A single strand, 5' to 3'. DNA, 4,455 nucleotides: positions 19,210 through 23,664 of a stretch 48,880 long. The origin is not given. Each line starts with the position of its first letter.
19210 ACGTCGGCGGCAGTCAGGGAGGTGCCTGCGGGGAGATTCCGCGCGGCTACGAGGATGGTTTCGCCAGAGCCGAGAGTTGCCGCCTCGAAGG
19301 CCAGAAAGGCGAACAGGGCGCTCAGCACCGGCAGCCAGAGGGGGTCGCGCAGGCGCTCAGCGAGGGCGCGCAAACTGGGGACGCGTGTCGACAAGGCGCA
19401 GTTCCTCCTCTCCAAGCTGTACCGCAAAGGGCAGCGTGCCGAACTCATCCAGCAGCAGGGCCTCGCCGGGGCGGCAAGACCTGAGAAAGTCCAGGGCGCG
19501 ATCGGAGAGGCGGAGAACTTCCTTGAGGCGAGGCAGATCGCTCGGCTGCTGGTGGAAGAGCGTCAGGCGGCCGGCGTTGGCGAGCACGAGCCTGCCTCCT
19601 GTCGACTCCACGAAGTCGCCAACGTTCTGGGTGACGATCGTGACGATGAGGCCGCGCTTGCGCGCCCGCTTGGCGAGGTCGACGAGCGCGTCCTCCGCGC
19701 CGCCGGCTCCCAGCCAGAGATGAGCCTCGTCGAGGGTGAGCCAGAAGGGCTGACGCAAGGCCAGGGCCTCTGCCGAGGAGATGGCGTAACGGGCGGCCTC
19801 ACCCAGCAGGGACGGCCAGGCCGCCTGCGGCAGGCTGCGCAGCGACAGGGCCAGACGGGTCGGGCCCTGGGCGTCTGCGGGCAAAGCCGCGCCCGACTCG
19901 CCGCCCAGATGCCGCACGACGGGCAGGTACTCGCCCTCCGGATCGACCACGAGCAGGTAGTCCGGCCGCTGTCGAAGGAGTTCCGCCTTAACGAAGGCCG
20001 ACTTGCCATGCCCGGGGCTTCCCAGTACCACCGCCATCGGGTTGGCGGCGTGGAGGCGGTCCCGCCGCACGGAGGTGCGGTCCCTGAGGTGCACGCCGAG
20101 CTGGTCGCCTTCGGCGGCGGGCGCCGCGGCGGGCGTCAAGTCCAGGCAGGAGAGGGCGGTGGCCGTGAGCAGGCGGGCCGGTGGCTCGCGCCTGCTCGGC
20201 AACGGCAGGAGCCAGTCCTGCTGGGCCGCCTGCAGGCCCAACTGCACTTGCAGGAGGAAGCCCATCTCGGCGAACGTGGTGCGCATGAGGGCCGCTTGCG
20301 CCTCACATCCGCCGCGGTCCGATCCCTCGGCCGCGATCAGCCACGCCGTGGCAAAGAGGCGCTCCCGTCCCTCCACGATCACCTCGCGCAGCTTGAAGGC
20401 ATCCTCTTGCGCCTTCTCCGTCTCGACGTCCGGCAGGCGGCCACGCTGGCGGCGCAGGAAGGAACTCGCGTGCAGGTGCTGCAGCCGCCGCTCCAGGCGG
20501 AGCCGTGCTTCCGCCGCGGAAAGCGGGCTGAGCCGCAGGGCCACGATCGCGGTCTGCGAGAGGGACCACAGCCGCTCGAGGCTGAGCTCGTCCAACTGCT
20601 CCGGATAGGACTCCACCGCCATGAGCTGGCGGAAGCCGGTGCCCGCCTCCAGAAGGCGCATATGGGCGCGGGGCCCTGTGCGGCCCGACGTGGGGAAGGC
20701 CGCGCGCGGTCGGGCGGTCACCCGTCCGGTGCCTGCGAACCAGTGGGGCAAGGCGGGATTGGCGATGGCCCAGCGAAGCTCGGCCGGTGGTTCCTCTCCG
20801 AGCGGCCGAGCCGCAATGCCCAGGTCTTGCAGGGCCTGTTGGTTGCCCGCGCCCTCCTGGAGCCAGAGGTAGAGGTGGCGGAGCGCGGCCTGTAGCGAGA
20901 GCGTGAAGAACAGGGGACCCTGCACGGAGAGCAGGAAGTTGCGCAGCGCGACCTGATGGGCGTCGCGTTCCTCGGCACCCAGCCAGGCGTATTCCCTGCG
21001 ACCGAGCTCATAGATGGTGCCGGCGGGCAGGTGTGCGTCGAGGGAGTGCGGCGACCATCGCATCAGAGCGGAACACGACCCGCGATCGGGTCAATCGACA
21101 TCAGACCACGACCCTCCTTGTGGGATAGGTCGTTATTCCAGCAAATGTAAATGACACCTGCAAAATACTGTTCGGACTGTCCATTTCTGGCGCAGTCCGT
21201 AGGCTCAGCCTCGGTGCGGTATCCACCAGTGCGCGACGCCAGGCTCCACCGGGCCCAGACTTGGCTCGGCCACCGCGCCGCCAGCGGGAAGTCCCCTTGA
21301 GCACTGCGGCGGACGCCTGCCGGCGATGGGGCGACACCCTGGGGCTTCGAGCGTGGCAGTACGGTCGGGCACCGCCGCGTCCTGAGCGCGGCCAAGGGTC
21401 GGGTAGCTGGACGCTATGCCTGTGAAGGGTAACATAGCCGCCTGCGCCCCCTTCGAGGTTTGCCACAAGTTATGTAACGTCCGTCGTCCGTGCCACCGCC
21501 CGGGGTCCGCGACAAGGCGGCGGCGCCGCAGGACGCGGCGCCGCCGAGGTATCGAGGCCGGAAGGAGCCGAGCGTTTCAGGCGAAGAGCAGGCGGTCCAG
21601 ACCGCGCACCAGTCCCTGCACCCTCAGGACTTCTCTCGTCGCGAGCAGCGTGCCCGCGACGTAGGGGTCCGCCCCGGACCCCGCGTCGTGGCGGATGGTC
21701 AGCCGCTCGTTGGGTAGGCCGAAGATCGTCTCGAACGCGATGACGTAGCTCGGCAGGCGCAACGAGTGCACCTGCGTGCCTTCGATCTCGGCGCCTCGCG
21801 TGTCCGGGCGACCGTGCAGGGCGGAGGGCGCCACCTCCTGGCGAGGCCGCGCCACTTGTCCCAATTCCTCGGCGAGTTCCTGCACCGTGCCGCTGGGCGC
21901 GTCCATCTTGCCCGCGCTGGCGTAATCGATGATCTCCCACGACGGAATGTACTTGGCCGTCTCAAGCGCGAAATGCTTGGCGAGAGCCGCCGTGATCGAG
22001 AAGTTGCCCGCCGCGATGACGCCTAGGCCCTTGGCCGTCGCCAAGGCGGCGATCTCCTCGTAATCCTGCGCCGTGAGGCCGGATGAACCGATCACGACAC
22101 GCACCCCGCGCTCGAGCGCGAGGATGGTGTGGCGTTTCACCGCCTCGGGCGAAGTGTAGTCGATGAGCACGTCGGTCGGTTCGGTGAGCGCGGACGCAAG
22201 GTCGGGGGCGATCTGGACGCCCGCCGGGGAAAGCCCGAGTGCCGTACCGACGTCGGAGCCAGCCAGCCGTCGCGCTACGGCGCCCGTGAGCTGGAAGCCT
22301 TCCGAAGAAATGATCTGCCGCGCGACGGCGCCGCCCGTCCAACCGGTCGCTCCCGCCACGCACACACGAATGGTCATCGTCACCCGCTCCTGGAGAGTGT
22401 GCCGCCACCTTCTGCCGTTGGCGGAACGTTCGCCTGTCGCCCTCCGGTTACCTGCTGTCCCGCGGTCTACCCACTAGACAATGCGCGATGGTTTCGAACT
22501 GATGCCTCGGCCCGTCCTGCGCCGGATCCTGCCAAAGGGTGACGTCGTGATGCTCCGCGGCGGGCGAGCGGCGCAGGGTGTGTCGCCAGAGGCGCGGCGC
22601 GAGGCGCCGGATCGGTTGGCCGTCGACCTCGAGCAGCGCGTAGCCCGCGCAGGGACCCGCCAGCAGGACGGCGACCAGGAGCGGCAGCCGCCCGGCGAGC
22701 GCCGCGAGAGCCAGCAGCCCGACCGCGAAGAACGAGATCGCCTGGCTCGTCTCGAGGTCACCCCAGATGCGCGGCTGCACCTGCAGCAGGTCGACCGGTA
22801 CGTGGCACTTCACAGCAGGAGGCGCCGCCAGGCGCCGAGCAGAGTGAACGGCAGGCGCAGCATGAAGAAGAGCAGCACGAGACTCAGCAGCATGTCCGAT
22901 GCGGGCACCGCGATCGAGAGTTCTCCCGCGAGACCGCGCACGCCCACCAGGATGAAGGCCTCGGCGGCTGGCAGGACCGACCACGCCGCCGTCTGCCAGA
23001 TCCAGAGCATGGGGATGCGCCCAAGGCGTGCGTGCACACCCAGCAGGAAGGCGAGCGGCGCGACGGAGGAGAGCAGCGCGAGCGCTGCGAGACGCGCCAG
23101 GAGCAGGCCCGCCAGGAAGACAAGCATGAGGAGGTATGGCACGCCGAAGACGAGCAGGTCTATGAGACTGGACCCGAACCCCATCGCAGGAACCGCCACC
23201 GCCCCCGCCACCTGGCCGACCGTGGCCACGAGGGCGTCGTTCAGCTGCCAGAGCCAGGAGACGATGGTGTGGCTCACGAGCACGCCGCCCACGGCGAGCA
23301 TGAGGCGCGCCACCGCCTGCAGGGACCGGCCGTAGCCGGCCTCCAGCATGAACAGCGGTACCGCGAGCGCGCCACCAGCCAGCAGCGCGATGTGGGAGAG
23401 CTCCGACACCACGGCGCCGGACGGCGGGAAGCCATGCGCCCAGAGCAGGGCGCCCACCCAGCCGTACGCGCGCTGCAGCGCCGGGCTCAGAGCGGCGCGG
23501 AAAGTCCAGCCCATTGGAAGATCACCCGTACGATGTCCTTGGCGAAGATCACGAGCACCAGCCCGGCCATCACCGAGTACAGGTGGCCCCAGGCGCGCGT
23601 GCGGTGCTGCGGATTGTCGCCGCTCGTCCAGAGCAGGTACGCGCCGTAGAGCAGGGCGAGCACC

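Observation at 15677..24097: Hybrid T4SS-like / Tad-like gene array with an SSB but no relaxase, coupling protein, hydrolase, Flp pilin or prepilin peptidase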

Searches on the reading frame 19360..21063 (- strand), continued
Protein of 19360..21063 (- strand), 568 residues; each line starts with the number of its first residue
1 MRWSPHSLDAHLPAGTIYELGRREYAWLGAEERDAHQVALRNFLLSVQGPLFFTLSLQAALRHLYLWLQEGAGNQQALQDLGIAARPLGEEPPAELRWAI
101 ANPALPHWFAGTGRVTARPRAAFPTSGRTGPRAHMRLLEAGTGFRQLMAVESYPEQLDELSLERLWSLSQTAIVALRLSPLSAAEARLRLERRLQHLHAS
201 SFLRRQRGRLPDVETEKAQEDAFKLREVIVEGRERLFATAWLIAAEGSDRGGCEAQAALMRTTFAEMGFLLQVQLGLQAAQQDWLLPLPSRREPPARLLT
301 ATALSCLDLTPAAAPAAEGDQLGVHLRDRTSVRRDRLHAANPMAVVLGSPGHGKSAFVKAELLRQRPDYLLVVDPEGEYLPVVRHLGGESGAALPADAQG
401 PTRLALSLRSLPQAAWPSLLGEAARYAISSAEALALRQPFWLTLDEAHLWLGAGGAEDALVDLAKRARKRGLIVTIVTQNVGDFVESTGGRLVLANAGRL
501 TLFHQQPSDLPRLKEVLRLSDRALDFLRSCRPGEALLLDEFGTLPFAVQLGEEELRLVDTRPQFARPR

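Call 70: search_dna_similar(query=L080:6584-8752:+, collection=plasmids, mode=protein, max_evalue=1e-10, max_rows=25)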
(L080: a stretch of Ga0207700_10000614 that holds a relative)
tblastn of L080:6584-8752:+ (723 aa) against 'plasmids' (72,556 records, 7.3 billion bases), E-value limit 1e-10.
Records with a match: 52; places in all: 53; records where one place covers at least 80% of the query: 0.
Best place of each record, by identity: <60% 52.
By first word of the organism name: Enterococcus 14; Lactococcus 6; Bacillus 5; Cutibacterium 4; Paenibacillus 3; Embleya 2; Clostridioides 2; Streptomyces 1; Brevibacillus 1; Monoglobus 1; and 13 more.
By predicted mobility (MOB-suite, as given by PLSDB): non-mobilizable 25; conjugative 20; mobilizable 7.
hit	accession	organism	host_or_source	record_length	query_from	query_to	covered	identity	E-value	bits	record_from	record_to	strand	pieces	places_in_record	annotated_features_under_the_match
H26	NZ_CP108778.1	Embleya sp. NBC_00896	-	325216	209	713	70%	31.1%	3e-31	139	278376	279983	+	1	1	ATP-binding protein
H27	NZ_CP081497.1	Streptomyces sp. BHT-5-2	whole organism,plant soil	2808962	209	713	70%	29.8%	1e-30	137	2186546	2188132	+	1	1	none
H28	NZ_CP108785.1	Embleya sp. NBC_00888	-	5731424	209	681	65%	29.9%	1e-13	82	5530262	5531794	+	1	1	none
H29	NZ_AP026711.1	Cutibacterium granulosum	Homo sapiens,Acne pustule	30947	209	697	68%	23.6%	3e-15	88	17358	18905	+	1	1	VirB4-like conjugal transfer ATPase, CD1110 family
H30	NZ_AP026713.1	Cutibacterium acnes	Homo sapiens,Acne pustule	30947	209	697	68%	23.6%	3e-15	88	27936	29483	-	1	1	VirB4-like conjugal transfer ATPase, CD1110 family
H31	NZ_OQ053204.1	Cutibacterium acnes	-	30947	209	697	68%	23.6%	3e-15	88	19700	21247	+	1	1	VirB4-like conjugal transfer ATPase, CD1110 family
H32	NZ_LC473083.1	Cutibacterium acnes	-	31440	209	697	68%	23.6%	3e-15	88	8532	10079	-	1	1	VirB4-like conjugal transfer ATPase, CD1110 family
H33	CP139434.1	Brevibacillus halotolerans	cell culture,freshwater soil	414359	210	644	60%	23.8%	1e-22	112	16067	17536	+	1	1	DUF87 domain-containing protein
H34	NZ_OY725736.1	Monoglobus pectinilyticus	-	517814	345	722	52%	24.3%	8e-15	87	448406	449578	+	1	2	VirB4-like conjugal transfer ATPase, CD1110 family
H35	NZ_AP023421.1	Pusillibacter faecalis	Homo sapiens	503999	351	703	49%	25.5%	4e-12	78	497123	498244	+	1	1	VirB4-like conjugal transfer ATPase, CD1110 family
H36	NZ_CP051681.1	Cohnella herbarum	cell culture,Fermented liquor based on ...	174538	351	713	50%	24.7%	1e-15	89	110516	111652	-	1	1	VirB4-like conjugal transfer ATPase, CD1110 family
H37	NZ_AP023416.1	Vescimonas fastidiosa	Homo sapiens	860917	351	697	48%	24.8%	1e-12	79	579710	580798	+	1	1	VirB4-like conjugal transfer ATPase, CD1110 family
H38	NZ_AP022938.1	Bacillus cereus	-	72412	351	713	50%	23.1%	2e-15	88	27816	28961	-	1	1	VirB4-like conjugal transfer ATPase, CD1110 family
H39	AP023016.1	Bacillus cereus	-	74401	351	713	50%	23.1%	2e-15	88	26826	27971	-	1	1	hydrolase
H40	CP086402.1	Lactococcus petauri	cell culture,faecal sample of a Golden ...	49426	351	709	50%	23.2%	8e-15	87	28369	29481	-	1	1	DUF87 domain-containing protein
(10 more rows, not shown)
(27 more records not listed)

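Call 71: get_annotated_region(hit=H26, flank=12000)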
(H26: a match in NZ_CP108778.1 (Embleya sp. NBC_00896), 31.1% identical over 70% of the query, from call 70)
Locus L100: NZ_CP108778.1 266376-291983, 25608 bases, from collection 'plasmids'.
description: Embleya sp. NBC_00896 plasmid unnamed2, complete sequence
organism: Embleya sp. NBC_00896 (NCBI taxid 2975961)
taxonomy: Bacteria; Actinomycetota; Actinomycetes; Kitasatosporales; Streptomycetaceae; Embleya; Embleya sp. NBC 00896
host: -; source: -; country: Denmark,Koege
typing (MOB-suite, as given by PLSDB): non-mobilizable
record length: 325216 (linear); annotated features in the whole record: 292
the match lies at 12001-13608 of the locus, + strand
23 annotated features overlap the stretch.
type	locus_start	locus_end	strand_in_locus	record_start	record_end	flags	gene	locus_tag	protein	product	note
CDS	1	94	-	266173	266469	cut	-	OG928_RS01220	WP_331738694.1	helix-turn-helix domain-containing protein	-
CDS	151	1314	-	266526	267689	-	-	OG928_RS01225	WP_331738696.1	DNA cytosine methyltransferase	-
CDS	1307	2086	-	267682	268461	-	-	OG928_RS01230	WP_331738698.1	hypothetical protein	-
CDS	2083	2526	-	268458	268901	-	-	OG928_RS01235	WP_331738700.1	hypothetical protein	-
CDS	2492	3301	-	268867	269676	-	-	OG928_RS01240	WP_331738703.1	DNA cytosine methyltransferase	-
CDS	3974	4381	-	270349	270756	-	-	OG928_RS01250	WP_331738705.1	hypothetical protein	-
CDS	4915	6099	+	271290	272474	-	-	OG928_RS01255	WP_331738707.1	3'-5' exonuclease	-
CDS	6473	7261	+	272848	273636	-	-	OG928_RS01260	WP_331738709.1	hypothetical protein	-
CDS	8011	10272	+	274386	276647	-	-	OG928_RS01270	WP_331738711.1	hypothetical protein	-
CDS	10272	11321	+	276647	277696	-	-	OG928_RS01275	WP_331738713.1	PrgI family protein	-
CDS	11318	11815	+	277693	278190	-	-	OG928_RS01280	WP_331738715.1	XF1762 family protein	-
CDS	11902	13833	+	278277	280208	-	-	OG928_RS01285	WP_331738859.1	ATP-binding protein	-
CDS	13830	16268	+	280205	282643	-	-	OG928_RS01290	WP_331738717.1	type IV secretory system conjugative DNA transfer family protein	-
CDS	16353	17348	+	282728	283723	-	-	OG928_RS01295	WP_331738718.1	replication-relaxation family protein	-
CDS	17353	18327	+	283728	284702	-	-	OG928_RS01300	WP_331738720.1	NlpC/P60 family protein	-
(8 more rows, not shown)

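Call 74: predict_structure(alignment_id=A1)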
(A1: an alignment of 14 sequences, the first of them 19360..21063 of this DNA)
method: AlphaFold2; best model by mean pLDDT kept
length: 568 residues; sequences in the alignment: 14
mean_pLDDT: 65.6   pTM: 0.50
mean pLDDT of the five models: 65.6, 64.4, 53.4, 51.2, 50.8
residues with pLDDT >= 90: 90; 70-90: 202; 50-70: 98; < 50: 178
segments of 3 or more residues with pLDDT < 50: 1-10, 23-29, 105-170, 199-206, 208-210, 212-257, 266-268, 277-279, 294-316, 565-568
pLDDT, mean of each block of 10 residues (from residue 1): 35 81 48 62 72 67 79 86 84 81 49 33 36 27 28 30 31 63 54 51 46 44 34 34 33 47 51 51 75 43 29 50 77 80 90 88 92 90 93 79 88 86 91 86 92 84 87 93 90 87 91 77 79 85 78 74 49
secondary structure, 60 per line:
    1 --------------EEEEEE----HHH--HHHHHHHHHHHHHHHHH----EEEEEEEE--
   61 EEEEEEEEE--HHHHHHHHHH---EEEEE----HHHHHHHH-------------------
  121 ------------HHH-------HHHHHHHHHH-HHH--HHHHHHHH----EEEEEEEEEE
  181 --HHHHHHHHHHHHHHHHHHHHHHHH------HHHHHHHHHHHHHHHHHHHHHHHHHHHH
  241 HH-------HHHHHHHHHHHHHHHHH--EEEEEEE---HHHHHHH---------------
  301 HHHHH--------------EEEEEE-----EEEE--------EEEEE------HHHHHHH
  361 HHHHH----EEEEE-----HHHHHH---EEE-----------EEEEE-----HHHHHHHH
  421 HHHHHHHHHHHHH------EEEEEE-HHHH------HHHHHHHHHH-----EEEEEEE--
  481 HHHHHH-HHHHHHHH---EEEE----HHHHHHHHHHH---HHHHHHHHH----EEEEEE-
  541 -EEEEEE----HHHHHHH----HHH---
elements in order: E15-20 H30-46 E51-58 E61-69 H72-81 E85-89 H94-101 H143-152 H159-166 E171-180 H183-206 H213-242 H250-266 E269-275 H279-285 H301-305 E320-325 E331-334 E343-347 H354-365 E370-374 H380-385 E389-391 E403-407 H413-433 E440-445 H447-450 H457-466 E472-478 H481-486 H488-495 E499-502 H507-517 H521-529 E534-539 E542-547 H552-558

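Call 78: fold_search(model_id=the predicted structure, library=pdb)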
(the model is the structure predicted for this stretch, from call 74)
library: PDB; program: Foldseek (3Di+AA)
matches with E <= 10: 1357; with E <= 0.001: 97
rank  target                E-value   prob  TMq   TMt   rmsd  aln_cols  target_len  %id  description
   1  8rtb_B                7.9e-13  1.00  0.42  0.37  16.1       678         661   13  Extended inner membrane complex (IMC) protomer structure (TrwM/VirB3-TrwK/VirB4-TrwI/VirB6-TrwG/VirB8-TrwE/VirB10) fro (released 2024-06-19)
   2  7o41_B                5.5e-12  1.00  0.40  0.34  16.4       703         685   13  Hexameric composite model of the Inner Membrane Complex (IMC) with the Arches from the fully-assembled R388 type IV se (released 2022-06-22)
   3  7o42_A                7.6e-12  1.00  0.40  0.27  16.1       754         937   12  TrwK/VirB4unbound trimer of dimers complex (with Hcp1) from the R388 type IV secretion system determined by cryo-EM. (released 2022-06-22)
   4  8woc_A                1.1e-11  1.00  0.35  0.55   7.8       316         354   20  Cryo-EM structure of SIR2/HerA complex (released 2024-09-11)
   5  8rtb_A                2.1e-11  1.00  0.39  0.31  15.4       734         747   12  Extended inner membrane complex (IMC) protomer structure (TrwM/VirB3-TrwK/VirB4-TrwI/VirB6-TrwG/VirB8-TrwE/VirB10) fro (released 2024-06-19)
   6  4ag5_B                2.9e-11  1.00  0.37  0.55   4.6       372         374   17  Structure of VirB4 of Thermoanaerobacter pseudethanolicus (released 2012-07-04)
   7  7o43_A                3.8e-11  1.00  0.40  0.31  16.0       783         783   12  TrwK/VirB4unbound dimer complex from R388 type IV secretion system determined by cryo-EM. (released 2022-06-22)
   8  4ag6_A                4.8e-11  1.00  0.38  0.57   4.7       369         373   19  Structure of VirB4 of Thermoanaerobacter pseudethanolicus (released 2012-07-04)
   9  8rtd_O                7.4e-11  1.00  0.39  0.30  15.4       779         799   12  Stalk-Arches-IMC structure from the fully-assembled R388 type IV secretion system determined by cryo-EM. (released 2024-06-19)
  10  8rtd_P                7.4e-11  1.00  0.40  0.31  15.7       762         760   12  Stalk-Arches-IMC structure from the fully-assembled R388 type IV secretion system determined by cryo-EM. (released 2024-06-19)
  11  4ag6_B                7.8e-11  1.00  0.36  0.53   5.1       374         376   17  Structure of VirB4 of Thermoanaerobacter pseudethanolicus (released 2012-07-04)
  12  7o43_B                1.1e-10  1.00  0.38  0.30  16.3       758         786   12  TrwK/VirB4unbound dimer complex from R388 type IV secretion system determined by cryo-EM. (released 2022-06-22)
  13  4ag5_A                1.4e-10  1.00  0.37  0.55   4.8       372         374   18  Structure of VirB4 of Thermoanaerobacter pseudethanolicus (released 2012-07-04)
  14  7o41_A                2.8e-10  1.00  0.42  0.33  15.4       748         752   13  Hexameric composite model of the Inner Membrane Complex (IMC) with the Arches from the fully-assembled R388 type IV se (released 2022-06-22)
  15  4d2i_B                3.0e-10  1.00  0.34  0.41   8.3       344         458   14  Crystal structure of the HerA hexameric DNA translocase from Sulfolobus solfataricus bound to AMP-PNP (released 2014-12-03)
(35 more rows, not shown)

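Call 92: list_cluster_members(proteins=[P0170, window:19360-21063:-, P0014])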
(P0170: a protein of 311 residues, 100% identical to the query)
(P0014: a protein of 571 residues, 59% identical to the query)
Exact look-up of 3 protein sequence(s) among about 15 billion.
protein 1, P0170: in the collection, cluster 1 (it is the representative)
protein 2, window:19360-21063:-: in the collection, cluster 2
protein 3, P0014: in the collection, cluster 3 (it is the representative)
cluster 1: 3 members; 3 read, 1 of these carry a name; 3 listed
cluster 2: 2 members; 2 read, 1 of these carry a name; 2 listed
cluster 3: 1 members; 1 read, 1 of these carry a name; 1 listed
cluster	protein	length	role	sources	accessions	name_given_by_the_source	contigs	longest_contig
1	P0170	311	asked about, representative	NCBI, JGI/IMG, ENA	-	pilus assembly protein CpaF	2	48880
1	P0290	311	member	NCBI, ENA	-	-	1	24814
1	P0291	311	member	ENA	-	-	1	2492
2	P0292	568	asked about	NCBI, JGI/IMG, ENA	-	hypothetical protein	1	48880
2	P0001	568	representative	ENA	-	-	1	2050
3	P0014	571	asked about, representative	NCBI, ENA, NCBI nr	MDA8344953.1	MAG: type IV secretory system conjugative DNA transfer family protein [Thermaerobacter ... | type IV secretory system conjugative DNA transfer family protein [Thermaerobacter sp.]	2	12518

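Call 105: find_encoding_contigs(protein=P0019, flank=8000, max_places=1)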
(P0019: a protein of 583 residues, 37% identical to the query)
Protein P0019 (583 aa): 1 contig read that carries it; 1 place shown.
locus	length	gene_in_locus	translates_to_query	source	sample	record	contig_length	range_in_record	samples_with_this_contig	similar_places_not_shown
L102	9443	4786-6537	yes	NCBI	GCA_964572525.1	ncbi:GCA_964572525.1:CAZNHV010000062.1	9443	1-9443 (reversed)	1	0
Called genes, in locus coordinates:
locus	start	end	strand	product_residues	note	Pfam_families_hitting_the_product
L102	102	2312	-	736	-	PF23139:OB_YrrC, PF14520:HHH_5, PF14490:HHH_RecD2, PF13604:AAA_30, PF13245:AAA_19, PF13401:AAA_22 (weak), PF18335:SH3_13, PF13538:UvrD_C_2, +2 more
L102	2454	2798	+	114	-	PF02604:PhdYeFM_antitox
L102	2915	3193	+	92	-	-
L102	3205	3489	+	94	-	PF13744:HTH_37 (weak), PF13560:HTH_31, PF12844:HTH_19, PF01381:HTH_3, PF13443:HTH_26 (weak)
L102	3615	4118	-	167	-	PF08327:AHSA1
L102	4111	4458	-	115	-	PF12840:HTH_20, PF01022:HTH_5, PF13412:HTH_24 (weak)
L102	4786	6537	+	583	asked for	PF12846:AAA_10 (faint)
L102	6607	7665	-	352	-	PF02517:Rce1-like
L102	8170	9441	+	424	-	?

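Call 106: find_encoding_contigs(protein=P0014, flank=10000, max_places=1)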
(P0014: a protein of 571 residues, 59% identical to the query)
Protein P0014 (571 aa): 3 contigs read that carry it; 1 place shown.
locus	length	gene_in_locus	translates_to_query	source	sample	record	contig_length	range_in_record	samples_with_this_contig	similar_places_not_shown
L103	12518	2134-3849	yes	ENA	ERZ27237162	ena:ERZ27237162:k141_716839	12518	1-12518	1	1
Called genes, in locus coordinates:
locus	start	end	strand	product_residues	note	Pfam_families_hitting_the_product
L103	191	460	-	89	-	PF01596:Methyltransf_3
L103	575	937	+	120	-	PF00436:SSB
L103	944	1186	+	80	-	PF18895:T4SS_pilin (weak)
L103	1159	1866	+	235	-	-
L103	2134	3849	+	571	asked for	PF13191:AAA_16 (weak)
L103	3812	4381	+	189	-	PF08666:SAF (weak)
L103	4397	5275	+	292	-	-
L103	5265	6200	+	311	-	PF00437:T2SSE, PF13191:AAA_16 (weak)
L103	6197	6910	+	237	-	-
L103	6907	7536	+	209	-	PF00482:T2SSF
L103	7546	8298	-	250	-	PF02517:Rce1-like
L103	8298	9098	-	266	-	PF10979:DUF2786 (weak), PF23771:DUF7168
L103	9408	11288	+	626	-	PF07695:7TMR-DISM_7TM, PF02518:HATPase_c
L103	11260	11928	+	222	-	PF00072:Response_reg, PF00196:GerE (weak)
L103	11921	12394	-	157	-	-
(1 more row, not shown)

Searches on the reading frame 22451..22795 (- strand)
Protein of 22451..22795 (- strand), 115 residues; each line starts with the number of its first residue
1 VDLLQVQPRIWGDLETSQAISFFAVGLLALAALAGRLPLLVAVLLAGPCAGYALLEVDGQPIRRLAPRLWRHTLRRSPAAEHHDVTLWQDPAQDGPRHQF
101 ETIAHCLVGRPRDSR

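Call 8: search_protein_families(library=pfam, max_evalue=0.1, proteins=[window:22451-22795:-])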
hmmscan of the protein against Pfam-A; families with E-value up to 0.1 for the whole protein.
window:22451-22795:- (115 aa): 1 family
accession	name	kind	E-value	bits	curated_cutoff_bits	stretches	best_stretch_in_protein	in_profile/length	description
PF12666.12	PrgI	-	0.00034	21.5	27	1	2-75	5-85/91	PrgI family protein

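Call 9: search_protein_families(library=ncbifam, max_evalue=0.1, proteins=[window:22451-22795:-])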
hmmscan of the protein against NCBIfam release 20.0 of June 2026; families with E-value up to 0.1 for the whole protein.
window:22451-22795:- (115 aa): 1 family
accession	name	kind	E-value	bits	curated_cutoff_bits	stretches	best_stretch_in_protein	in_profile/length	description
NF042935.1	SCO6880_fam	subfamily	0.027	13.4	60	1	12-77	15-82/477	SCO6880 family protein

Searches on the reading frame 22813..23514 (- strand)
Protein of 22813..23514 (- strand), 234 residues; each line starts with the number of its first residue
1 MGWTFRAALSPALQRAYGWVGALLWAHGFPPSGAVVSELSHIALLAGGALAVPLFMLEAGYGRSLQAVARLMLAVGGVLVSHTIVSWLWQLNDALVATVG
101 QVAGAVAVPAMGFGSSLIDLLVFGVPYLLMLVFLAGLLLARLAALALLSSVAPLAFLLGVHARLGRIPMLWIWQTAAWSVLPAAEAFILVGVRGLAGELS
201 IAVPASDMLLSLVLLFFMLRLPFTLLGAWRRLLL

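Call 8: search_protein_families(library=pfam, max_evalue=0.1, proteins=[window:22813-23514:-])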
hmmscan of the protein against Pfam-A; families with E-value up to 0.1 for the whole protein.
window:22813-23514:- (234 aa): 0 families

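Call 9: search_protein_families(library=ncbifam, max_evalue=0.1, proteins=[window:22813-23514:-])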
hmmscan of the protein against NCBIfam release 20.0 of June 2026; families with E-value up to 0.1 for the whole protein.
window:22813-23514:- (234 aa): 0 families

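Call 33: search_solved_structures(query=A3, max_evalue=10, show_alignments=1)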
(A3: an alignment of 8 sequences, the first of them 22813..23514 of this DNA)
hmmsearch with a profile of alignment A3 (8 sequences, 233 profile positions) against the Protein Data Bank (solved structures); distinct sequences matched with E-value up to 10: 0.

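Call 100: search_protein_families(library=pfam, alignment_id=A3, max_evalue=5)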
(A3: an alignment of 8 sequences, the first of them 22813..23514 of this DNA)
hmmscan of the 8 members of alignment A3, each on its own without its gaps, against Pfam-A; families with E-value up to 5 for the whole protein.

A. member 1, window:22813-23514:- (234 aa): 0 families

B. families by the number of members that match (of 8 scanned): 2 families
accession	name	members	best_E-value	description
PF13063.11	DUF3925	1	0.091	Protein of unknown function (DUF3925)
PF03954.19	Lectin_N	1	0.4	Hepatic lectin, N-terminal domain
